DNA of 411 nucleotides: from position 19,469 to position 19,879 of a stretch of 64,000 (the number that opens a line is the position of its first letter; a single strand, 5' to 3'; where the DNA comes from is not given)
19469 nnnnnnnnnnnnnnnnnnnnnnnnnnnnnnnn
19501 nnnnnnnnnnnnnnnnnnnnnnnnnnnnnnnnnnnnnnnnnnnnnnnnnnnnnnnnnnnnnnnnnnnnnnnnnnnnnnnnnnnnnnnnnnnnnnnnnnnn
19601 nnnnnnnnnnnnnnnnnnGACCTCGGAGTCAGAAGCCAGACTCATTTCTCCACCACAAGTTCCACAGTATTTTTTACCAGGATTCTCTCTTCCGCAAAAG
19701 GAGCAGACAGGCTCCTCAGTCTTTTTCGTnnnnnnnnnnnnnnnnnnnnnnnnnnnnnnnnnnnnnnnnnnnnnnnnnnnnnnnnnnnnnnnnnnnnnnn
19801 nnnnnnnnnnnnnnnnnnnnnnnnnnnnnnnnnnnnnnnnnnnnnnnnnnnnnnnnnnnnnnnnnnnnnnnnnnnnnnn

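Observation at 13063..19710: Both unfused partners carry CxxC...CxxC zinc ribbons, at different positions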

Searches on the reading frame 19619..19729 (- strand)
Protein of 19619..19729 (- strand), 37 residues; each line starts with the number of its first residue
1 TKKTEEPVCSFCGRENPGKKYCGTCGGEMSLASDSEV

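Call 68: search_protein_families(library=pfam, alignment_id=A4, max_evalue=0.01)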
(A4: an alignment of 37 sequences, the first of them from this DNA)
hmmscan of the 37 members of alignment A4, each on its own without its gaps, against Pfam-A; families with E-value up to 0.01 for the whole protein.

A. member 1, seq(37 aa): 5 families
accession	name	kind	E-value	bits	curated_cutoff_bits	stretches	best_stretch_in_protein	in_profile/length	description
PF09297.16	Zn_ribbon_NUD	-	0.00038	20.5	24.8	1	20-33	4-17/32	NADH pyrophosphatase zinc ribbon domain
PF12773.13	DZR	-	0.0019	18.7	27.3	1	9-30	1-23/45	Double zinc ribbon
PF18912.6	DZR_2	-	0.0022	18.2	27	1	4-25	34-55/56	Double zinc ribbon domain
PF05495.17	zf-CHY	-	0.0024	18.7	31.3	1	2-29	38-65/68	CHY zinc finger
PF11682.14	Zn_ribbon_11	-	0.0027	17.7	24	1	9-26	8-25/37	Probable zinc-ribbon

B. families by the number of members that match (of 37 scanned): 25 families
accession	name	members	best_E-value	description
PF18912.6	DZR_2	27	2.6e-05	Double zinc ribbon domain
PF11682.14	Zn_ribbon_11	17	2e-05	Probable zinc-ribbon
PF12773.13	DZR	17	2.3e-05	Double zinc ribbon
PF13248.11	Zn_ribbon_3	15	1.9e-06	zinc-ribbon domain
PF09297.16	Zn_ribbon_NUD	14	8.1e-05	NADH pyrophosphatase zinc ribbon domain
PF13240.11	Zn_Ribbon_1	8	1.1e-08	zinc-ribbon domain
PF23455.1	DUF7129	6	2.8e-06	Domain of unknown function (DUF7129)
PF08271.17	Zn_Ribbon_TF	4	4.2e-05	TFIIB zinc-binding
PF21349.2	RUBY_RBDX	4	0.00011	Rubrerythrin, rubredoxin-like domain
PF05495.17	zf-CHY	4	0.0023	CHY zinc finger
PF18439.7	zf_UBZ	3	0.00048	Ubiquitin-Binding Zinc Finger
PF25207.1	DUF7837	3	0.0037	Domain of unknown function (DUF7837)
PF24463.1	DUF7577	2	0.0014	Domain of unknown function (DUF7577)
PF07191.17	Zn_ribbon_6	2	0.0028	Double zinc ribbon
PF06906.16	DUF1272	2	0.0034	Protein of unknown function (DUF1272)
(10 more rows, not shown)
